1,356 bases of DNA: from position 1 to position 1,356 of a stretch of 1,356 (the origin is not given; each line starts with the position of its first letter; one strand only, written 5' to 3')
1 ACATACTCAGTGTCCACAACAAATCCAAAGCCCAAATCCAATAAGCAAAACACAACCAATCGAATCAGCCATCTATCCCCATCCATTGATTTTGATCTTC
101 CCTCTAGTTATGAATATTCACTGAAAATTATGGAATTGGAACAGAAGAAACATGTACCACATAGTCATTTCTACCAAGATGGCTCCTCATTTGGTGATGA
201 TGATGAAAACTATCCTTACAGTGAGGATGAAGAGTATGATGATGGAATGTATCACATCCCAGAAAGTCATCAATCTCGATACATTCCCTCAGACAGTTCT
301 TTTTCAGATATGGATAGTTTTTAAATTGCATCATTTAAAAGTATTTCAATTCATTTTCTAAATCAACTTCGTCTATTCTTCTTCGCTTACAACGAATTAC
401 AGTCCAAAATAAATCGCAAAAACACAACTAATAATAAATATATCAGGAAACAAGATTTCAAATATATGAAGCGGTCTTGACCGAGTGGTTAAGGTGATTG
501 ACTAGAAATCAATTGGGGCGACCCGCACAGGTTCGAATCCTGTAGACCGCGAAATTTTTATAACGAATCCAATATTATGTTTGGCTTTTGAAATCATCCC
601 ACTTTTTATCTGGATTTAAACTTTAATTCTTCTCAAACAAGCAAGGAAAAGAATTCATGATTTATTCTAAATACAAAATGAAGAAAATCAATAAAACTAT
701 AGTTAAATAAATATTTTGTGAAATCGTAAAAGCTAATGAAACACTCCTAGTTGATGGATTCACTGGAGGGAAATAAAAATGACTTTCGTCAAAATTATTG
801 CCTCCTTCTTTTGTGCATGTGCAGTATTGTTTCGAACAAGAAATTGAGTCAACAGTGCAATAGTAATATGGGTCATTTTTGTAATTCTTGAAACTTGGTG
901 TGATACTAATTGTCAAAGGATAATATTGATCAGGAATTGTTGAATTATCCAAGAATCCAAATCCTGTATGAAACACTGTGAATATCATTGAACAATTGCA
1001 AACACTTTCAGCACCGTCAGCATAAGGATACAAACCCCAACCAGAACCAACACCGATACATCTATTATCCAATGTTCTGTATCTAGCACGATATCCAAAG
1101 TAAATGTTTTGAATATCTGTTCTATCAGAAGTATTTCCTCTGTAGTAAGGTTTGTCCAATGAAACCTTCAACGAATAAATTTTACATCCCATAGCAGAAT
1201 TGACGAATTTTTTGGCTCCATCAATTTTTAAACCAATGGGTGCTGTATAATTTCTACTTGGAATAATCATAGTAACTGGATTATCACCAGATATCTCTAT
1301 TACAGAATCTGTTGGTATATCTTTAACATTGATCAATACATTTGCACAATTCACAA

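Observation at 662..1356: GPI-anchored Cys/Tyr-rich surface protein whose domain runs straight into the anchor signal, with no family I can assign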

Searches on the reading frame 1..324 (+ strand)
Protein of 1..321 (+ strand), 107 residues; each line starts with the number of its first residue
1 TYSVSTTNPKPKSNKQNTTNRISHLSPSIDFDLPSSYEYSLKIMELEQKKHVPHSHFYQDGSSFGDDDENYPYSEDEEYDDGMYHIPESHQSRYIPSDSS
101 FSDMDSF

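Call 4: search_protein_families(library=pfam, proteins=[window:10-324:+], max_evalue=1)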
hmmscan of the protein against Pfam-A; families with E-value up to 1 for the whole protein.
window:10-324:+ (104 aa): 0 families

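Call 32: find_homologous_proteins(query=window:1-321:+, max_evalue=0.01)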
Query window:1-321:+: 1 candidates shared short words with the query, none scored E <= 0.01.
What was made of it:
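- Tried and rejected: A homology search with the left-hand + strand ORF found nothing (call 32).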

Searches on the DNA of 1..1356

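Call 30: search_rna_families(source=window, threshold=gathering)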
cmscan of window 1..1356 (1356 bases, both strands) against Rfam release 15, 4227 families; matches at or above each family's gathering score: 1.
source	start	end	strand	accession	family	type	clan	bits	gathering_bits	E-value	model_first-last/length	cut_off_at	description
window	471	551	+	RF00005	tRNA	Gene; tRNA;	CL00001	61.1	29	1.9e-12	1-71/71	no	tRNA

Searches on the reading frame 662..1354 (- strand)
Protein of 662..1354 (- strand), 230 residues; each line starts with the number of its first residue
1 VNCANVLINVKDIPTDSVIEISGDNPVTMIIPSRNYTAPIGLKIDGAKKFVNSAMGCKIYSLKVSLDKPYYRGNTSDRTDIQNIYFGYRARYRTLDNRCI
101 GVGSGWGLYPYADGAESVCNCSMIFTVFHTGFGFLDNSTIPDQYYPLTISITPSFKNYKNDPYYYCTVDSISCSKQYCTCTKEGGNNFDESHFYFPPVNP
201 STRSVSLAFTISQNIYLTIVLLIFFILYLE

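Call 4: search_protein_families(library=pfam, proteins=[window:662-1354:-], max_evalue=1)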
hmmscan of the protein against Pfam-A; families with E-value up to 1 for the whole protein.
window:662-1354:- (230 aa): 0 families

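Call 7: find_homologous_proteins(query=window:665-1354:-, max_evalue=0.001)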
Query window:665-1354:- (230 aa): 3 proteins with E <= 0.001 among 75 candidates.
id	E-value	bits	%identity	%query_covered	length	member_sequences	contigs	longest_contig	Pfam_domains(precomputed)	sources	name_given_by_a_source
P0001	3.6e-135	467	100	88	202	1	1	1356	-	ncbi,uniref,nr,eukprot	ncbi:predicted protein [Naegleria gruberi]|uniref:Predicted protein n=1 Tax=Naegleria gruberi TaxID=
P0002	2.3e-109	383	77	100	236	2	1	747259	-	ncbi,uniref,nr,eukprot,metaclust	ncbi:predicted protein [Naegleria gruberi]|uniref:Predicted protein n=1 Tax=Naegleria gruberi TaxID=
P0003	1.5e-91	324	63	99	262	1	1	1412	-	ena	-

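Call 12: find_encoding_contigs(protein=P0002, flank=10000, max_places=4)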
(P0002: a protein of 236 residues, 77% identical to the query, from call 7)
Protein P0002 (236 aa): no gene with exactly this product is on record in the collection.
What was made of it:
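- Tried and rejected: A look-up of P0002's genomic locus on the 747-kb scaffold failed, because the protein was not on record (call 12).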

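Call 13: find_encoding_contigs(protein=P0003, flank=10000, max_places=4)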
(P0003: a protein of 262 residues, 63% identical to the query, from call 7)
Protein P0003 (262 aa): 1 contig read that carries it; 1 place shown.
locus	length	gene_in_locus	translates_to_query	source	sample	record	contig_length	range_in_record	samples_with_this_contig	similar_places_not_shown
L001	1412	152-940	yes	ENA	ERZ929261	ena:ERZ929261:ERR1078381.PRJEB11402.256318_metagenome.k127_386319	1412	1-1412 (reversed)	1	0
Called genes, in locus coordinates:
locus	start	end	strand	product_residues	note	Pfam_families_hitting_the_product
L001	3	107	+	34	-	?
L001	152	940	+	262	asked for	-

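Call 18: list_cluster_members(proteins=[P0001, P0002, P0003])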
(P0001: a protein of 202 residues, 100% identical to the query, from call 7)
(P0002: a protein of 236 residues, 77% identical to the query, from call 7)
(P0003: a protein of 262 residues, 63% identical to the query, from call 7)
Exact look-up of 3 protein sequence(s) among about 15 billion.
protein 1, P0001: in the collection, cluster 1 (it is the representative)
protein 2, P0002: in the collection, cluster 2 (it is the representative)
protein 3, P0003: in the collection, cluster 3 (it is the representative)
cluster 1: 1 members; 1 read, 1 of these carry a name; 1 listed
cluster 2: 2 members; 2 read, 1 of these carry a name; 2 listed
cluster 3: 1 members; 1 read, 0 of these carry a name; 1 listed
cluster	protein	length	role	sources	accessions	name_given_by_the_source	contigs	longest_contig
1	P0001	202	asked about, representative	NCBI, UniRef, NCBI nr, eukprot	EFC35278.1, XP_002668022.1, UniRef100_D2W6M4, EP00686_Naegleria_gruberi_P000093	predicted protein [Naegleria gruberi] | Predicted protein n=1 Tax=Naegleria gruberi TaxID=5762 RepID=D2W6M4_NAEGR | uncharacterized protein NAEGRDRAFT_77068 [Naegleria gruberi]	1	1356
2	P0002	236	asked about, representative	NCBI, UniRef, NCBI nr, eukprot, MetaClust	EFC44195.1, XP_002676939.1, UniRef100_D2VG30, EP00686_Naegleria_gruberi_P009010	predicted protein [Naegleria gruberi] | Predicted protein n=1 Tax=Naegleria gruberi TaxID=5762 RepID=D2VG30_NAEGR | uncharacterized protein NAEGRDRAFT_67833 [Naegleria gruberi]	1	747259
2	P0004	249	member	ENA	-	-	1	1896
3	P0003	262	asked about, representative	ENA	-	-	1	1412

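Call 21: search_protein_representatives(alignment_id=A1)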
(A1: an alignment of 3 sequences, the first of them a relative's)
Query: 3 sequences, 249 profile positions. Proteins with E-value up to 0.001 (for the whole library): 4; up to 1e-10: 3; up to 1e-30: 3. The best 4 are listed.
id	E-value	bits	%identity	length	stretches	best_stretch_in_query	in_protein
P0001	1.1e-121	421.6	-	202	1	47-249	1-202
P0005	1.1e-45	172.7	-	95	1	1-94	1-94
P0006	4.6e-31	124.8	-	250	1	12-247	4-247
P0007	3.6e-04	36.7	-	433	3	143-190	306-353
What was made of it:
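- On Large variant-surface-antigen gene family (VSG, VSP and similar): There were three true hits among 1.84 billion representatives (call 21).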

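Call 24: find_homologous_proteins(query=A2, max_evalue=1)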
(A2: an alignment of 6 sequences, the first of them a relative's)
Query A2 (6 sequences) (262 aa, profile of the alignment): 5 proteins with E <= 1 among 3374 candidates.
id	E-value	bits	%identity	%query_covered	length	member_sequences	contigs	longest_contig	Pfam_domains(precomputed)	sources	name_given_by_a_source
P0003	4.4e-132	457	100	100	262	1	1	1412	-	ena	-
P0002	9.8e-124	430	60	96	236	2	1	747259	-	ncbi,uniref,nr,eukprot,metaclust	ncbi:predicted protein [Naegleria gruberi]|uniref:Predicted protein n=1 Tax=Naegleria gruberi TaxID=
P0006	4.9e-109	382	32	91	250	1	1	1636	-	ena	-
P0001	8.5e-105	368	61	79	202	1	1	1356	-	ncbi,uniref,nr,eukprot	ncbi:predicted protein [Naegleria gruberi]|uniref:Predicted protein n=1 Tax=Naegleria gruberi TaxID=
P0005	1.5e-47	181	84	36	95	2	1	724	-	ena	-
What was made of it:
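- On Large variant-surface-antigen gene family (VSG, VSP and similar): Only two N. gruberi NEG-M proteins and three environmental clusters were found in 5.8 billion (calls 7, 24).
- No fungal protein was found among 5.8 billion clusters or among 1.84 billion representatives (calls 7, 21, 24).
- Tried and rejected: A second word-index search with the family alignment found no new members (call 24).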

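Call 27: find_encoding_contigs(protein=P0006, flank=10000, max_places=4)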
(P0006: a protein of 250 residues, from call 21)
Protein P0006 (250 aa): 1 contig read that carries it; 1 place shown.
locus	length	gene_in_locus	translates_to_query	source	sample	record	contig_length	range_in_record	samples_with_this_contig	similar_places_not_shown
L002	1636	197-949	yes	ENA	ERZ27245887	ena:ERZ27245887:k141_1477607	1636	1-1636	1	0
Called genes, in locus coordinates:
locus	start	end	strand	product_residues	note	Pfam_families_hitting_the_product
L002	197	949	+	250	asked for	-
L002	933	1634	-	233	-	?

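Call 29: find_related_loci(query=A2, collection=metagenome_contigs, flank=5000)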
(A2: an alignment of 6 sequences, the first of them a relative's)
Query A2 (262 aa) in metagenome_contigs; peptide patterns used: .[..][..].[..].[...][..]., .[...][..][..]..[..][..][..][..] (x = any residue, [..] = any of these).
134 stretches matched a pattern, but none encodes a relative of the query by tblastn (E <= 1e-3).
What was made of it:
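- Tried and rejected: A protein-pattern scan of JGI metagenome contigs gave nothing (call 29).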

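Call 33: search_solved_structures(query=A2, max_evalue=10)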
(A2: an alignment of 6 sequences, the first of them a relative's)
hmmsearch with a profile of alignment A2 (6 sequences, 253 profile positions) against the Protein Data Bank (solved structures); distinct sequences matched with E-value up to 10: 1.
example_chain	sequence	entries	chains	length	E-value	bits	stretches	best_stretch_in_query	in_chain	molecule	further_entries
5ayk_A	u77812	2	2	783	1.6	11.6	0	170-225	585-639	DnaJ homolog subfamily C member 10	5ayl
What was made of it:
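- On CUB domain (PF00431): No PDB sequence hit with the family profile (call 33).
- Tried and rejected: A profile search of PDB sequences gave only DNAJC10 at E 1.6, which is noise (call 33).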

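Call 34: predict_structure(alignment_id=A3)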
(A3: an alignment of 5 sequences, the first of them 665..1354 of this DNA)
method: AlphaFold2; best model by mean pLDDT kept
length: 230 residues; sequences in the alignment: 5
mean_pLDDT: 45.5   pTM: 0.41
mean pLDDT of the five models: 45.5, 38.3, 37.7, 33.3, 31.9
residues with pLDDT >= 90: 1; 70-90: 13; 50-70: 59; < 50: 157
segments of 3 or more residues with pLDDT < 50: 1-5, 16-22, 42-58, 71-138, 156-213
pLDDT, mean of each block of 10 residues (from residue 1): 43 50 58 58 41 40 58 42 36 31 30 37 43 40 64 51 40 44 33 27 29 65 84
secondary structure, 60 per line:
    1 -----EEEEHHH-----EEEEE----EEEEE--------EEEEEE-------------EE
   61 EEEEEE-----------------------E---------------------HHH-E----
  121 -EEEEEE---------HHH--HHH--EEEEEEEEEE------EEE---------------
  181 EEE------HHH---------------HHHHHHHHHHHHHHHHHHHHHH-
elements in order: E6-9 E18-22 E27-31 E40-45 E59-66 E122-127 E147-156 E163-165 E181-183 H208-229
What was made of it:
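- AlphaFold models residues 208-229 as one 22-residue helix (call 34).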

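Call 43: fold_search(model_id=the predicted structure, library=pdb)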
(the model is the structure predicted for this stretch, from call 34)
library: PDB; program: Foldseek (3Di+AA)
matches with E <= 10: 209; with E <= 0.001: 0
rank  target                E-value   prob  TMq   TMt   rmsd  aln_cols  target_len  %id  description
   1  4lo4_B                9.7e-02  0.72  0.29  0.18   6.4       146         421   12  Apo HA-70 (released 2013-10-30)
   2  3win_E                1.1e-01  0.60  0.28  0.17   6.5       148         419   14  Clostridium botulinum Hemagglutinin (released 2013-11-06)
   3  9ug6_B                1.3e-01  0.57  0.28  0.13   6.8       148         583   13  Crystal structure of HA3 from Clostridium botulinum type B with alpha2,6-sialyllactose (released 2025-11-05)
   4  9l8n_A                1.4e-01  0.60  0.31  0.13   7.3       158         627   10  Structure of SID-1 (released 2026-01-21)
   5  7qdp_F                1.7e-01  0.05  0.11  0.07  17.4       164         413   10  Crystal structure of FLT3 T343I in complex with the canonical ligand FL (released 2022-12-14)
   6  9qce_B                1.8e-01  0.35  0.25  0.12   7.2       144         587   14  HA70-HA17-HA33 complex from Clostridium botulinum Serotype B1 (released 2025-09-10)
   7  9ug5_B                2.0e-01  0.57  0.30  0.14   6.2       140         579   14  Crystal structure of HA3 from Clostridium botulinum type B with alpha2,3-sialyllactose (released 2025-11-05)
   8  5sv5                  2.8e-01  0.25  0.22  0.41   7.5       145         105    7  1.0 Angstrom Crystal Structure of pre-Peptidase C-terminal Domain of Collagenase from Bacillus anthracis. (released 2016-08-17)
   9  1nt0_A                2.8e-01  0.15  0.21  0.19   7.8       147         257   16  Crystal structure of the CUB1-EGF-CUB2 region of MASP2 (released 2003-05-20)
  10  4qd2_F                3.2e-01  0.38  0.29  0.30   7.7       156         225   12  Molecular basis for disruption of E-cadherin adhesion by botulinum neurotoxin A complex (released 2014-06-25)
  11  7z3g_A                3.2e-01  0.10  0.16  0.23  13.3       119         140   13  Crystal structure of the cupredoxin AcoP from Acidithiobacillus ferrooxidans, H166A mutant (released 2023-09-13)
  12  9ug6_C                3.4e-01  0.35  0.29  0.13   6.1       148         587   12  Crystal structure of HA3 from Clostridium botulinum type B with alpha2,6-sialyllactose (released 2025-11-05)
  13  9ea9_E                3.4e-01  0.33  0.27  0.17   6.1       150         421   13  Crystal structure of BoNT/A-NTNH-HA70 -VHH_F12-VHH_H7-Fab_NTNH complex (released 2025-09-17)
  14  9ug6_A                3.8e-01  0.35  0.28  0.13   6.4       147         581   12  Crystal structure of HA3 from Clostridium botulinum type B with alpha2,6-sialyllactose (released 2025-11-05)
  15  6cjz_MODEL_1_A        4.1e-01  0.08  0.13  0.24  13.1       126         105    9  Solution Structure of Amebosin (released 2019-02-06)
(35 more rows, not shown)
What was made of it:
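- Tried and rejected: Its Foldseek search was non-significant (calls 34, 43).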

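Call 44: find_encoding_contigs(protein=P0004, flank=5000, max_places=4)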
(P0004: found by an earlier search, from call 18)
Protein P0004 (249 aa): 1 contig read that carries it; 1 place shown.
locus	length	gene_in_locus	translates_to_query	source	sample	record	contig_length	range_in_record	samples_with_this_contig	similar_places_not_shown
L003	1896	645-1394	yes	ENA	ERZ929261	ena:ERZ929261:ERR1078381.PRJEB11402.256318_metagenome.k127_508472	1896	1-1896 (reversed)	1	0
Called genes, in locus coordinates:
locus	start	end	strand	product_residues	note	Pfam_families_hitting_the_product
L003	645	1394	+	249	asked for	-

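Call 45: find_encoding_contigs(protein=P0005, flank=5000, max_places=4)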
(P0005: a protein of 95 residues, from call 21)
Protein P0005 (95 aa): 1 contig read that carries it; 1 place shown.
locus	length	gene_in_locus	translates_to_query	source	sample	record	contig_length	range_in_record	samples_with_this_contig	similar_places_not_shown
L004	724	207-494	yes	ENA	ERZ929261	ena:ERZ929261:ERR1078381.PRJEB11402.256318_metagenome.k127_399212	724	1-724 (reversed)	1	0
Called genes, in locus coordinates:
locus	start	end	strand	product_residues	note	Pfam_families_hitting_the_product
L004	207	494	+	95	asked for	-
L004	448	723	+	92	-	?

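Call 46: predict_structure(alignment_id=A4)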
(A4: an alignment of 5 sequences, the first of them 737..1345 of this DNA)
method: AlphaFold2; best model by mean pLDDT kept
length: 203 residues; sequences in the alignment: 5
mean_pLDDT: 56.4   pTM: 0.57
mean pLDDT of the five models: 56.4, 56.1, 54.1, 52.9, 39.6
residues with pLDDT >= 90: 0; 70-90: 52; 50-70: 71; < 50: 80
segments of 3 or more residues with pLDDT < 50: 43-52, 74-78, 84-102, 158-203
pLDDT, mean of each block of 10 residues (from residue 1): 70 63 82 68 40 64 76 51 46 39 56 59 64 71 84 62 38 36 35 33 28
secondary structure, 60 per line:
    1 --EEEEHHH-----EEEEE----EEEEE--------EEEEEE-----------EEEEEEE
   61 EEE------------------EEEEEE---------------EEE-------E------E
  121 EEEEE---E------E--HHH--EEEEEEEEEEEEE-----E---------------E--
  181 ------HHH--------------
elements in order: E3-6 E15-19 E24-28 E37-42 E54-63 E82-87 E103-105 E120-125 E144-156
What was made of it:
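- The AlphaFold model of the mature domain has pLDDT 56 and pTM 0.57, and four of the five models score 53-56 (call 46).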

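Call 60: fold_search(model_id=the predicted structure, library=pdb)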
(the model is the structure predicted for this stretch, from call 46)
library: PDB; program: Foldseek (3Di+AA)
matches with E <= 10: 515; with E <= 0.001: 0
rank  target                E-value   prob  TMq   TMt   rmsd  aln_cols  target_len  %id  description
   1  4hpk_B                5.5e-02  0.69  0.30  0.47   6.5       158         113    9  Crystal structure of Clostridium histolyticum colg collagenase collagen-binding domain 3B at 1.35 Angstrom resolution  (released 2012-12-12)
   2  3win_E                5.5e-02  0.63  0.30  0.16   7.4       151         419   12  Clostridium botulinum Hemagglutinin (released 2013-11-06)
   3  4gz9_A                7.5e-02  0.54  0.32  0.14   6.6       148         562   12  Mouse Neuropilin-1, extracellular domains 1-4 (a1a2b1b2) (released 2012-10-17)
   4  6gh8_A                1.0e-01  0.60  0.34  0.48   6.0       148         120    6  Crystal structure of GP1 domain of Lujo virus in complex with the first CUB domain of neuropilin-2 (released 2018-07-25)
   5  7z3g_A                1.0e-01  0.09  0.15  0.20  14.8       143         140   11  Crystal structure of the cupredoxin AcoP from Acidithiobacillus ferrooxidans, H166A mutant (released 2023-09-13)
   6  7z3b_A                1.1e-01  0.11  0.16  0.21  14.8       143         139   11  Crystal structure of the cupredoxin AcoP from Acidithiobacillus ferrooxidans, reduced form (released 2023-09-13)
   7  1nqd_B                1.1e-01  0.63  0.32  0.50   5.4       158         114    8  CRYSTAL STRUCTURE OF CLOSTRIDIUM HISTOLYTICUM COLG COLLAGENASE COLLAGEN-BINDING DOMAIN 3B AT 1.65 ANGSTROM RESOLUTION  (released 2003-04-15)
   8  3cg8_B                1.1e-01  0.08  0.13  0.11  12.9       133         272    9  Laccase from Streptomyces coelicolor (released 2009-01-06)
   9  4qd2_F                1.2e-01  0.25  0.26  0.24   8.7       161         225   12  Molecular basis for disruption of E-cadherin adhesion by botulinum neurotoxin A complex (released 2014-06-25)
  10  3czu_B                1.2e-01  0.13  0.11  0.16  14.2        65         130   18  Crystal structure of the human ephrin A2- ephrin A1 complex (released 2008-08-12)
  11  2o8o_A                1.3e-01  0.60  0.31  0.51   6.3       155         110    9  Crystal structure of Clostridium histolyticum colg collagenase collagen-binding domain 3B at 1.35 Angstrom resolution  (released 2007-12-11)
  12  9qcm_D                1.3e-01  0.38  0.28  0.12   7.4       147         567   14  Botulinum neurotoxin type B1, 14-subunit, Large Progenitor Toxin Complex (L-PTC) (released 2025-09-10)
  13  7z3i_A                1.4e-01  0.10  0.17  0.22  14.8       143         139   11  Crystal structure of the cupredoxin AcoP from Acidithiobacillus ferrooxidans, M171A mutant (released 2023-09-13)
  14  5sv5                  1.5e-01  0.51  0.29  0.51   9.5       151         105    7  1.0 Angstrom Crystal Structure of pre-Peptidase C-terminal Domain of Collagenase from Bacillus anthracis. (released 2016-08-17)
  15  7f56_E                1.5e-01  0.44  0.31  0.38   8.4       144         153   11  DNQX-bound GluK2-1xNeto2 complex, with asymmetric LBD (released 2021-09-29)
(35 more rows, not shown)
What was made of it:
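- On Collagen-binding / PPC domain: Foldseek E 0.055 (call 60).
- Foldseek returns the same classes (call 60). Botulinum HA70/HA3 carbohydrate-binding sandwiches appear among the weak structural matches (calls 43, 60).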

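Call 61: search_protein_families(library=pfam, alignment_id=A2, max_evalue=10)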
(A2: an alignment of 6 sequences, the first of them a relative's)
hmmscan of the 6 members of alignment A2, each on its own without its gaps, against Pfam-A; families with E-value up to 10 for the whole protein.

A. member 1, P0003 (262 aa): 0 families

B. families by the number of members that match (of 6 scanned): 2 families
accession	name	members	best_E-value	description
PF16339.10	DUF4969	1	0.16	Domain of unknown function (DUF4969)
PF02819.20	Toxin_9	1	1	Spider toxin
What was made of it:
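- On CUB domain (PF00431): No Pfam hit (calls 4, 61).
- On Collagen-binding / PPC domain: No sequence match (calls 4, 33, 61).
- Closest known: Fungal GPI cell-wall proteins. Different: Different kingdom, no Ser/Thr stalk, no cell wall to span in the trophozoite, and no CFEM or glycoside-hydrolase match (calls 4, 61).
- No match to any carbohydrate-binding module or lectin family (calls 4, 61).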

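Call 62: search_protein_families(library=ncbifam, proteins=[P0003, P0004, P0006, window:665-1354:-], max_evalue=10)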
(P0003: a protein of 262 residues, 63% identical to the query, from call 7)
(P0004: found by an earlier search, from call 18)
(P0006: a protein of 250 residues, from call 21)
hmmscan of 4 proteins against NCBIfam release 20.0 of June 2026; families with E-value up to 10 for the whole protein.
P0003 (262 aa): 0 families

P0004 (249 aa): 0 families

P0006 (250 aa): 0 families

window:665-1354:- (230 aa): 0 families
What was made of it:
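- Nothing was found in Pfam, NCBIfam or PDB sequences (calls 4, 33, 61, 62).
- Tried and rejected: NCBIfam gave nothing (call 62).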

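Call 72: find_related_loci(query=A2, collection=viral_contigs, flank=3000)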
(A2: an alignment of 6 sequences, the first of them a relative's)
Query A2 (262 aa) in viral_contigs; peptide patterns used: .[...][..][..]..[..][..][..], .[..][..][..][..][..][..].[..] (x = any residue, [..] = any of these).
184 stretches matched a pattern, but none encodes a relative of the query by tblastn (E <= 1e-3).
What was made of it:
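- Tried and rejected: A scan of viral contigs, to test for a link to giant viruses of Naegleria, gave nothing (call 72).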
